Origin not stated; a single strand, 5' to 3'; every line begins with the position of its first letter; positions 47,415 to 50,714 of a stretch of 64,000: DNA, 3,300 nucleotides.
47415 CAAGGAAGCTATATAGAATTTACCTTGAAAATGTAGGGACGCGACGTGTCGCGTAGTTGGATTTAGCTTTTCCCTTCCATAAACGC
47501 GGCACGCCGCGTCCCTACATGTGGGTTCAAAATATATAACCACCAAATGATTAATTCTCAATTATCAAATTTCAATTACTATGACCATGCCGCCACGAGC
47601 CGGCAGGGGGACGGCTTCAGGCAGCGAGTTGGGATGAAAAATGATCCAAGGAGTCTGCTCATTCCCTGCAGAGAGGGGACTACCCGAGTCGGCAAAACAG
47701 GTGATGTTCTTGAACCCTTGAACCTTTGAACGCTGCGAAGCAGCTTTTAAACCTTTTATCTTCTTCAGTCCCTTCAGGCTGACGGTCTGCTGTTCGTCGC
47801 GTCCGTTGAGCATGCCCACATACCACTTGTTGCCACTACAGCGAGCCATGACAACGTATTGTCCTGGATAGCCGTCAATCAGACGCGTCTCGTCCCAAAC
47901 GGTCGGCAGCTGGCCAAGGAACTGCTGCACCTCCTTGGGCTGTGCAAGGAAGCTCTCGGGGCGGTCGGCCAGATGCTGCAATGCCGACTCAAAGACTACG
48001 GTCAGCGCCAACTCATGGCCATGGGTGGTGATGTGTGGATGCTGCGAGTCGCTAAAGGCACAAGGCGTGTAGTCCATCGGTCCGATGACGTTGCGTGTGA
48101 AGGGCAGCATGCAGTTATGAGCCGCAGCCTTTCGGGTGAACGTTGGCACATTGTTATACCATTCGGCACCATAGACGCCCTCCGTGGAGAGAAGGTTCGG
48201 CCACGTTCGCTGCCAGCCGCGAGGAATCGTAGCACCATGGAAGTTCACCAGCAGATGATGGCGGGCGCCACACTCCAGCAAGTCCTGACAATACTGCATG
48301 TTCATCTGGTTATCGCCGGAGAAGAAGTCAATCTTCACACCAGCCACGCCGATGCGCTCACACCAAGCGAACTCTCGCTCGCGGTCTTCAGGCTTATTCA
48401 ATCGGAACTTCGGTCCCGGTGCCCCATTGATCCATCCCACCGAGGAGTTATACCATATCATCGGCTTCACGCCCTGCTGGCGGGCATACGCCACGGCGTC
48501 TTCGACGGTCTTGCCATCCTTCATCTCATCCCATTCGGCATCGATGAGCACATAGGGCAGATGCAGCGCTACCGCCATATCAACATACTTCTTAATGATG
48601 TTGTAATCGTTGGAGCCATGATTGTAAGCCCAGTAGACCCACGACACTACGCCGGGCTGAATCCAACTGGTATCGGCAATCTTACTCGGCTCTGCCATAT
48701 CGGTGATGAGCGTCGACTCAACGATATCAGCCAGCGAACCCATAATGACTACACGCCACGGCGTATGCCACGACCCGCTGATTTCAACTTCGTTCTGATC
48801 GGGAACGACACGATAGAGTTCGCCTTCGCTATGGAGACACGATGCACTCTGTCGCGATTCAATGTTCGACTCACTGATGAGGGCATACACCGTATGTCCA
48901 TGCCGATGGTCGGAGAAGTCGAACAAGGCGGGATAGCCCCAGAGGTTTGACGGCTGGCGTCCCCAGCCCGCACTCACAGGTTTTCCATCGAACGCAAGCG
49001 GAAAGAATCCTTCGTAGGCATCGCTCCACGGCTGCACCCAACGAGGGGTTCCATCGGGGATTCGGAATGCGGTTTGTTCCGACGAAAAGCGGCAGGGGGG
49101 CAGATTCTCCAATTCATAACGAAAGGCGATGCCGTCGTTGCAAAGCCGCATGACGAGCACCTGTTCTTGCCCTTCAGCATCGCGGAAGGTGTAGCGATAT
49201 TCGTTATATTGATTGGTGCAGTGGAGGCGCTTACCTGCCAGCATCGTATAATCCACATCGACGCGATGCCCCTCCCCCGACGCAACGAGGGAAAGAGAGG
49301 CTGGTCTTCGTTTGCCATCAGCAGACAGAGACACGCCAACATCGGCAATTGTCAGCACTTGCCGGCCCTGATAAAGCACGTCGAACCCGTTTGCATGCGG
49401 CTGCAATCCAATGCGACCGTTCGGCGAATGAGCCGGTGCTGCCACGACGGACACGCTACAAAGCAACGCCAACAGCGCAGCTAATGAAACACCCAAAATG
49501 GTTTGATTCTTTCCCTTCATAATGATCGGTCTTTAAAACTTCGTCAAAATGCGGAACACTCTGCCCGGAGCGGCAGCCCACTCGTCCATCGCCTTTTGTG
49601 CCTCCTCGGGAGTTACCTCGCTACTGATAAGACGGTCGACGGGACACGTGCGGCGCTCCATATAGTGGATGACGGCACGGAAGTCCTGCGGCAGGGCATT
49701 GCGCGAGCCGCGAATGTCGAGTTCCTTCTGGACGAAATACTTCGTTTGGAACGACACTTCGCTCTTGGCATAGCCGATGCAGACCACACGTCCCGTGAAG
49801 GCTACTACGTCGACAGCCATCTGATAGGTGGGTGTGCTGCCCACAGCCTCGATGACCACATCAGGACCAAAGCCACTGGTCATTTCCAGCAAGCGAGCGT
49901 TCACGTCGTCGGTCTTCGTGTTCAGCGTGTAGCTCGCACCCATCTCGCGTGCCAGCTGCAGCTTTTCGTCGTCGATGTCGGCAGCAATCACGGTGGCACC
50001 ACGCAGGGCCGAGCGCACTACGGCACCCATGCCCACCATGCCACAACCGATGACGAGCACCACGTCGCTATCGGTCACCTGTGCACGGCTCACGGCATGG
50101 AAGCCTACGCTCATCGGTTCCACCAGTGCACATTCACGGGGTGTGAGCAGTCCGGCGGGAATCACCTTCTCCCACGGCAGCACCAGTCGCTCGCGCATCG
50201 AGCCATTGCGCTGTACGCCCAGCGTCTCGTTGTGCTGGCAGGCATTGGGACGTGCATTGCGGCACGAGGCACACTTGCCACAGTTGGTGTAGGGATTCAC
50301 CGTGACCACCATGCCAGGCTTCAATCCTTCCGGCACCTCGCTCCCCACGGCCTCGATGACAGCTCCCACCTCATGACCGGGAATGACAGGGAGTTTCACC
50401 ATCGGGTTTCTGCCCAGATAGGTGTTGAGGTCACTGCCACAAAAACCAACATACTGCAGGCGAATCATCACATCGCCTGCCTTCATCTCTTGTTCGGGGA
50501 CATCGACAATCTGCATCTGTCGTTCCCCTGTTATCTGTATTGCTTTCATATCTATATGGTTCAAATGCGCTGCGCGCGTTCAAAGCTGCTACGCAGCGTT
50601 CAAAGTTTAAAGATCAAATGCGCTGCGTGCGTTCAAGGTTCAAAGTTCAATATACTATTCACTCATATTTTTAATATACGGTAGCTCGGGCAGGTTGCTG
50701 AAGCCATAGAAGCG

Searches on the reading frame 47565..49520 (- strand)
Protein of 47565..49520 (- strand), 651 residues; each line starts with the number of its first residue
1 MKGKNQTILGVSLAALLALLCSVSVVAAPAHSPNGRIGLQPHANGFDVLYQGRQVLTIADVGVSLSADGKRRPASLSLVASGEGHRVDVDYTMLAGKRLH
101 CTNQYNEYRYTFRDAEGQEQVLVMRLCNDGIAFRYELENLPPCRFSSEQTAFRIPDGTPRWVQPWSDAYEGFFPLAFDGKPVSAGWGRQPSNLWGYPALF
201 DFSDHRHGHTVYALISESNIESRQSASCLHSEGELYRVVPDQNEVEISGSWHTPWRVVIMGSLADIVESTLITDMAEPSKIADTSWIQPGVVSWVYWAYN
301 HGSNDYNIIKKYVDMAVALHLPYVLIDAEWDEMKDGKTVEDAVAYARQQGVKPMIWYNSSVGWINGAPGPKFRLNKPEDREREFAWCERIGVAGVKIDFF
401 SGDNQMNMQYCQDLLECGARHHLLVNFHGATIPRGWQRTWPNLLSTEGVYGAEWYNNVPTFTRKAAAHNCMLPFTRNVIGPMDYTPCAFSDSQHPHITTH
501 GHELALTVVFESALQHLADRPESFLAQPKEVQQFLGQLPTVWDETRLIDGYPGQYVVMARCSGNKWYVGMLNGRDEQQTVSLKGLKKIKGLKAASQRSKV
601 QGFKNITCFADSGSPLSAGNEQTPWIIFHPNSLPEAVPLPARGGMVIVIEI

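Call 8: search_protein_families(library=pfam, proteins=[window:47565-49520:-])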
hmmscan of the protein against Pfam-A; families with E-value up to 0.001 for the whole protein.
window:47565-49520:- (651 aa): 3 families
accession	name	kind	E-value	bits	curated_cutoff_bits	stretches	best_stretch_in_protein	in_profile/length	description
PF10566.15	Glyco_hydro_97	-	1.2e-72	245.1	32.5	1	283-539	1-275/275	Glycoside hydrolase 97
PF14508.12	GH97_N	-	8.7e-37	127.2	25.3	1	31-278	2-229/229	Glycosyl-hydrolase 97 N-terminal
PF14509.12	GH97_C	-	4.4e-13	49.7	25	1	541-593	1-54/97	Glycosyl-hydrolase 97 C-terminal, oligomerisation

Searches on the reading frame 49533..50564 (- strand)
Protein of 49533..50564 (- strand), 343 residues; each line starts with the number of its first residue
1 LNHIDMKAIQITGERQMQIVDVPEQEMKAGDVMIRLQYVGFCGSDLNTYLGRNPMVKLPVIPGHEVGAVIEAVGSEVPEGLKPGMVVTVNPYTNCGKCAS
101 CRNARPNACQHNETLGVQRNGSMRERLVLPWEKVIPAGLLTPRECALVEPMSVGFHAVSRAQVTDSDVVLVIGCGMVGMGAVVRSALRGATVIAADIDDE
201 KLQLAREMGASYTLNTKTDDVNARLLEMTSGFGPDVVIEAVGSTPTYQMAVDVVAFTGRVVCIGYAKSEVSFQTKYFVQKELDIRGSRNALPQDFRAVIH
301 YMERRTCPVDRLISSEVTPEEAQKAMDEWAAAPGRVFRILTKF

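Call 8: search_protein_families(library=pfam, proteins=[window:49533-50564:-])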
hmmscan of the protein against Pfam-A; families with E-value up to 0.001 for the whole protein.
window:49533-50564:- (343 aa): 5 families
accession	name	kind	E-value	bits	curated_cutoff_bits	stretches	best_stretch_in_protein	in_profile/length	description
PF00107.32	ADH_zinc_N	-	4.9e-29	101.3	31.8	1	177-302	2-127/129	Zinc-binding dehydrogenase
PF08240.17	ADH_N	-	9.8e-25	87.3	23.5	1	29-136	2-101/104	Alcohol dehydrogenase GroES-like domain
PF16912.11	Glu_dehyd_C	-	1.4e-13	51.3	34.9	1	146-328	5-200/211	Glucose dehydrogenase C-terminus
PF13602.12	ADH_zinc_N_2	-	0.00017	23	27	1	209-327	2-121/134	Zinc-binding dehydrogenase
PF01262.27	AlaDh_PNT_C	-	0.00017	21.5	23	1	168-218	30-82/214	Alanine dehydrogenase/PNT, C-terminal domain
